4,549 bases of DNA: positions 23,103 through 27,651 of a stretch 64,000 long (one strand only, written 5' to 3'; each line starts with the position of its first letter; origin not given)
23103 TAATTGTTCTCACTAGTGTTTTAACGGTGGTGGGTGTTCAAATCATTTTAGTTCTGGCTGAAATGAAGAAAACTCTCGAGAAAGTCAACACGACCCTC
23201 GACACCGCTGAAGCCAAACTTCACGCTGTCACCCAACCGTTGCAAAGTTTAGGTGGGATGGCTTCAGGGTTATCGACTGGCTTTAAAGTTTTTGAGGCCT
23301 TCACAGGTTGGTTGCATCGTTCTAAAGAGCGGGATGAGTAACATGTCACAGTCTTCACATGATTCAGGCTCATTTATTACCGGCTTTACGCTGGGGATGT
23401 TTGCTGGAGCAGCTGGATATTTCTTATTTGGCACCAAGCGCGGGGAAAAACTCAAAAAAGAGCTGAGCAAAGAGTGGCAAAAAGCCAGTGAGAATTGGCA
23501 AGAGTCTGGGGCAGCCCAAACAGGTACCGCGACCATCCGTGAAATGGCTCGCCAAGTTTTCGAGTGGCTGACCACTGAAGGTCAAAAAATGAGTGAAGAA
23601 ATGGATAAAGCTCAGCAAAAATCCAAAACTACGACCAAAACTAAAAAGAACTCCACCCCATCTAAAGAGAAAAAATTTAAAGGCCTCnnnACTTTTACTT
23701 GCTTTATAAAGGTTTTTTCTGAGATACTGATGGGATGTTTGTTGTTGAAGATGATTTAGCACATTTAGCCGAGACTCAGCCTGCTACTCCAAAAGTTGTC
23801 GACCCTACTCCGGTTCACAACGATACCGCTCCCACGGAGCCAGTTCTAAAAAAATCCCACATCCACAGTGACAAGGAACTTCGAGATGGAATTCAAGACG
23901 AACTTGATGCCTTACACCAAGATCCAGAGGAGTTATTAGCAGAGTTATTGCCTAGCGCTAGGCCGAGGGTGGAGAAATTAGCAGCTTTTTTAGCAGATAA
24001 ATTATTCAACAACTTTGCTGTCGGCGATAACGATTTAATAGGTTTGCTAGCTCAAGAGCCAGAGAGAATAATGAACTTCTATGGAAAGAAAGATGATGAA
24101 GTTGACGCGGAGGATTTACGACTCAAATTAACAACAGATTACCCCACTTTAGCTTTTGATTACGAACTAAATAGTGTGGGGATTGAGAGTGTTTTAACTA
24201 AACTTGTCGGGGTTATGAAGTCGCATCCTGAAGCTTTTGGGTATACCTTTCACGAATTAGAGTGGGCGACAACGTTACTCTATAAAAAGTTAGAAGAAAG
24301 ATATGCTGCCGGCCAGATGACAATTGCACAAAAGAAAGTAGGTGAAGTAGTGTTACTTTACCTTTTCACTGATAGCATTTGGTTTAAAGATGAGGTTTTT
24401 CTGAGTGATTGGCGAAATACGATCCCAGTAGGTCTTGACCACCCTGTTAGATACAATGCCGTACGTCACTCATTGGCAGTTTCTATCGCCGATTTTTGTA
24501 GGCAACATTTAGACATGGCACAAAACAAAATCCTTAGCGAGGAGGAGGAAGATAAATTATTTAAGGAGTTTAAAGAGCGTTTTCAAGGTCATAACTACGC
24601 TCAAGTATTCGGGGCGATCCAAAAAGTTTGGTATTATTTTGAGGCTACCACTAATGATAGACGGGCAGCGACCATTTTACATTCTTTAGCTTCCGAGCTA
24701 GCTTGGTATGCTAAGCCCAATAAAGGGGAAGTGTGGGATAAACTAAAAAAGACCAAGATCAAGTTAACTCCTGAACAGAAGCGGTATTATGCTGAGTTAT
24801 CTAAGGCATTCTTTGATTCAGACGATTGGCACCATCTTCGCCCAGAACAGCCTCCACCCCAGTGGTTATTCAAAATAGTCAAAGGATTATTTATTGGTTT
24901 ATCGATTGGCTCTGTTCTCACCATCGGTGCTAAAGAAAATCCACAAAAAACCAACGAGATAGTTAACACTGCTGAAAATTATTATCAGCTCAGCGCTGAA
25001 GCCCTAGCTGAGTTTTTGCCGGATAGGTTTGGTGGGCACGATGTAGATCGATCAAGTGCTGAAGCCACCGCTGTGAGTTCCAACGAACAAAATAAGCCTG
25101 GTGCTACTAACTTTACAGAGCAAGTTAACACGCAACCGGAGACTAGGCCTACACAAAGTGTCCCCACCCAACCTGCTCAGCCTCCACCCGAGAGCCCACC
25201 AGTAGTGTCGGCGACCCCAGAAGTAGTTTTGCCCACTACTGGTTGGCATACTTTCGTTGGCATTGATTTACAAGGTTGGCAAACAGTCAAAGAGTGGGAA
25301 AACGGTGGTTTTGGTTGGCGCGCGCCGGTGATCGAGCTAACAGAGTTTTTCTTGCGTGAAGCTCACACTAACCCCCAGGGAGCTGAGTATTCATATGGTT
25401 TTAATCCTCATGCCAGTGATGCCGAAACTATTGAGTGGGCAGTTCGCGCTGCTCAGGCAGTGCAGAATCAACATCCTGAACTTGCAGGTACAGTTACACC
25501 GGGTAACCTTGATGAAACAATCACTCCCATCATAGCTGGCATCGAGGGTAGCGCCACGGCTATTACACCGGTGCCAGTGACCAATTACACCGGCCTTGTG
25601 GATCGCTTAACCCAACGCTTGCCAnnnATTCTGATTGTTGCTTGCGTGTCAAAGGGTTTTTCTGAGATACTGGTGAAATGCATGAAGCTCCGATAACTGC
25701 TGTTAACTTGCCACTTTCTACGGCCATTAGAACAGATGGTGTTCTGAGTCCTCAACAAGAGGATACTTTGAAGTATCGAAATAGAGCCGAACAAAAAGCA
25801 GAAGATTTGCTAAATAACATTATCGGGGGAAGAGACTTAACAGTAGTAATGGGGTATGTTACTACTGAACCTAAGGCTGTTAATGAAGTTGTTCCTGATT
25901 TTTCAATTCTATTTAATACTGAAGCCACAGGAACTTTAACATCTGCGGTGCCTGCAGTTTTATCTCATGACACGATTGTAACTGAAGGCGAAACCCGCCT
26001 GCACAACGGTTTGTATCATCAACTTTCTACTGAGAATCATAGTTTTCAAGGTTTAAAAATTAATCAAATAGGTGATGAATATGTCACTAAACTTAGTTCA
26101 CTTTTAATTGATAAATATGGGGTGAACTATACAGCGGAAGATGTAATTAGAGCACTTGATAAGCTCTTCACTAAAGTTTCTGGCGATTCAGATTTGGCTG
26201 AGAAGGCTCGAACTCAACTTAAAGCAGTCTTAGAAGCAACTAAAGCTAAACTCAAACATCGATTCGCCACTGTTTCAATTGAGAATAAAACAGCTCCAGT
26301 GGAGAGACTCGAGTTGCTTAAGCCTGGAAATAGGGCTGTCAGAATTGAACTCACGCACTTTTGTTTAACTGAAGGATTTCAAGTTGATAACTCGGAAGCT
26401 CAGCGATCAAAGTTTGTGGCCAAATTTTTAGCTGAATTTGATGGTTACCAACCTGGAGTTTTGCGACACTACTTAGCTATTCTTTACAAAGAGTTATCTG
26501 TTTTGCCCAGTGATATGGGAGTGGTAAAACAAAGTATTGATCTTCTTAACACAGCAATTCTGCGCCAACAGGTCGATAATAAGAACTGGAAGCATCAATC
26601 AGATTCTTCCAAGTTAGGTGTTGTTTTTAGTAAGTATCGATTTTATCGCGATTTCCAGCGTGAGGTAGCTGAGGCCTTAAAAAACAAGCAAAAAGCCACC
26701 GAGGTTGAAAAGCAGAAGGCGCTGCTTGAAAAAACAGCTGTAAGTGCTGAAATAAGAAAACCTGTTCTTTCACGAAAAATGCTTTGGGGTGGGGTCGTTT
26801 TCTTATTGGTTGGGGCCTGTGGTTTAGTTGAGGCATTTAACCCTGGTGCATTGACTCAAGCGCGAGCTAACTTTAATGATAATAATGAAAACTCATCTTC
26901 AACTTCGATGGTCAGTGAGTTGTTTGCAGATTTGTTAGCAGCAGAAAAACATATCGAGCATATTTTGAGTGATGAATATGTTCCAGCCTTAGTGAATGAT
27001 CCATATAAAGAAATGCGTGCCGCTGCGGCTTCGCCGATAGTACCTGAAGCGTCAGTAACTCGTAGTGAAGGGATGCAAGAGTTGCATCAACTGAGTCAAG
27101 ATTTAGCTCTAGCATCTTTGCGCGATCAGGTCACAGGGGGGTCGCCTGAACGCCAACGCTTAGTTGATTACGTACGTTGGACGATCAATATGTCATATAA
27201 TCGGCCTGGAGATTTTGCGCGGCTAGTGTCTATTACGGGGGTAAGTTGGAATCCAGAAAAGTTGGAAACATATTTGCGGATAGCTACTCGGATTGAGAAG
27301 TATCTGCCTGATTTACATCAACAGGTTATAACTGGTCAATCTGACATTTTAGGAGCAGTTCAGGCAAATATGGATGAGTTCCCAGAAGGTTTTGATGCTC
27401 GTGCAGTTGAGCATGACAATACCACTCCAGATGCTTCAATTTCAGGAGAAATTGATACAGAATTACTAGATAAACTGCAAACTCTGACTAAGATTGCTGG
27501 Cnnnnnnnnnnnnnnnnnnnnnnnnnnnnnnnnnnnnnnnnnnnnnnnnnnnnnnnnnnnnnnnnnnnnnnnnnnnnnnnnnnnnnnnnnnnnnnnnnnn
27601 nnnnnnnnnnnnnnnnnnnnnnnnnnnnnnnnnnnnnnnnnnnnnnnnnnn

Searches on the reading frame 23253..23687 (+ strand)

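Call 50: search_protein_families(library=pfam, max_evalue=0.0001, proteins=[window:23253-23687:+])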
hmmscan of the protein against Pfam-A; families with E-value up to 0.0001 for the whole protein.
window:23253-23687:+ (145 aa): 1 family
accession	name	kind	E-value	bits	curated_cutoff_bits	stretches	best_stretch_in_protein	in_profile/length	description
PF12732.12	YtxH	-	2.4e-05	25.1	37.5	0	43-133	2-68/71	YtxH-like protein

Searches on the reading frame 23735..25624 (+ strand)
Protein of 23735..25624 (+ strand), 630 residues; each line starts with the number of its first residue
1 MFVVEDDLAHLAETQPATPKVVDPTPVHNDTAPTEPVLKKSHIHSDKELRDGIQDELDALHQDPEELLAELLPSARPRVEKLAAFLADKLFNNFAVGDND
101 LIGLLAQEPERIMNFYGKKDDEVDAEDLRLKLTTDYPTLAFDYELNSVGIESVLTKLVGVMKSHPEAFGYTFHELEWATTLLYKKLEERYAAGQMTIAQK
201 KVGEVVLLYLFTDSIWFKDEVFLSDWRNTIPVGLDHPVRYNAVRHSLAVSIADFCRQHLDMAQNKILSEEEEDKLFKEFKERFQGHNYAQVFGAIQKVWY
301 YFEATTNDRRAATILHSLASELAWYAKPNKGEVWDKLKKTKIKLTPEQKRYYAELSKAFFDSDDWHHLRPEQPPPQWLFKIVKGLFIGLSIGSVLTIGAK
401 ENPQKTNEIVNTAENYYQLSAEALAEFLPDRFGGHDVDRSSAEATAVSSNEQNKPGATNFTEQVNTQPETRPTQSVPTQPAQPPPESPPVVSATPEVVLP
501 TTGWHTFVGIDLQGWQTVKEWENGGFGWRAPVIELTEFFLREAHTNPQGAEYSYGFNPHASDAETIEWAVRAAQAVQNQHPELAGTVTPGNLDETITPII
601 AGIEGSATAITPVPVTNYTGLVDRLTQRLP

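Call 26: search_protein_families(library=pfam, max_evalue=1, proteins=[window:23735-25624:+])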
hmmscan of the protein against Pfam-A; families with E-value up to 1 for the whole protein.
window:23735-25624:+ (630 aa): 2 families
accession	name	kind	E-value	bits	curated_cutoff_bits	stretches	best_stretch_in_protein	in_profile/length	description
PF14338.12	Mrr_N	-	0.2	12.3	29.5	0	394-430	8-44/87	Mrr N-terminal domain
PF20804.2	MAML2_TAD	-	0.75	10.2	19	0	461-480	58-77/80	Mastermind-like protein 2, transcriptional activation domain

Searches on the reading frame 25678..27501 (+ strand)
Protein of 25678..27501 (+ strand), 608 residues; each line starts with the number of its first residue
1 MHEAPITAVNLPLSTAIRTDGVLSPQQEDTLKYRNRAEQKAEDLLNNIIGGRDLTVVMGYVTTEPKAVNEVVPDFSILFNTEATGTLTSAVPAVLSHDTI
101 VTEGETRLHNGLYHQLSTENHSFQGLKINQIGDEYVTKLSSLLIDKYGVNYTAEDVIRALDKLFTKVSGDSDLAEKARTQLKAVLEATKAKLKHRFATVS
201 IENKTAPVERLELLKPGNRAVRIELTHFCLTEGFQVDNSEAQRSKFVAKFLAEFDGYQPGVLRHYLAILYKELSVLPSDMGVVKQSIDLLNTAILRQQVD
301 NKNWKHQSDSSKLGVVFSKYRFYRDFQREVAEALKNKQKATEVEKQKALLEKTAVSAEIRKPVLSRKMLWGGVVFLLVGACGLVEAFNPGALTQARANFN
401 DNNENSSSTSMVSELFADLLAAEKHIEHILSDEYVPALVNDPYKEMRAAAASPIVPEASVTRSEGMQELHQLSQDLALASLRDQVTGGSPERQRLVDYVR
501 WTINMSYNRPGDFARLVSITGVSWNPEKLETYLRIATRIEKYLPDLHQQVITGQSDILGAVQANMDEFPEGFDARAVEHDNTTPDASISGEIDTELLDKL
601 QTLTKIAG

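Call 26: search_protein_families(library=pfam, max_evalue=1, proteins=[window:25678-27501:+])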
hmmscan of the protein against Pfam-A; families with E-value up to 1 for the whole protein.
window:25678-27501:+ (608 aa): 4 families
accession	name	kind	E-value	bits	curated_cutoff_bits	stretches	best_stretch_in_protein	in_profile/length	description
PF16325.11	Peptidase_U32_C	-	0.14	12.7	28.2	1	194-246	16-68/83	Peptidase family U32 C-terminal domain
PF02445.21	NadA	-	0.18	11.4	27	1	66-186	177-295/295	Quinolinate synthetase A protein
PF17234.7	MPM1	-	0.2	12.3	25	1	283-352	35-104/169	Mitochondrial peculiar membrane protein 1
PF08910.15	Aida_N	-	0.24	12.3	25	0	320-365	24-68/103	Aida N-terminus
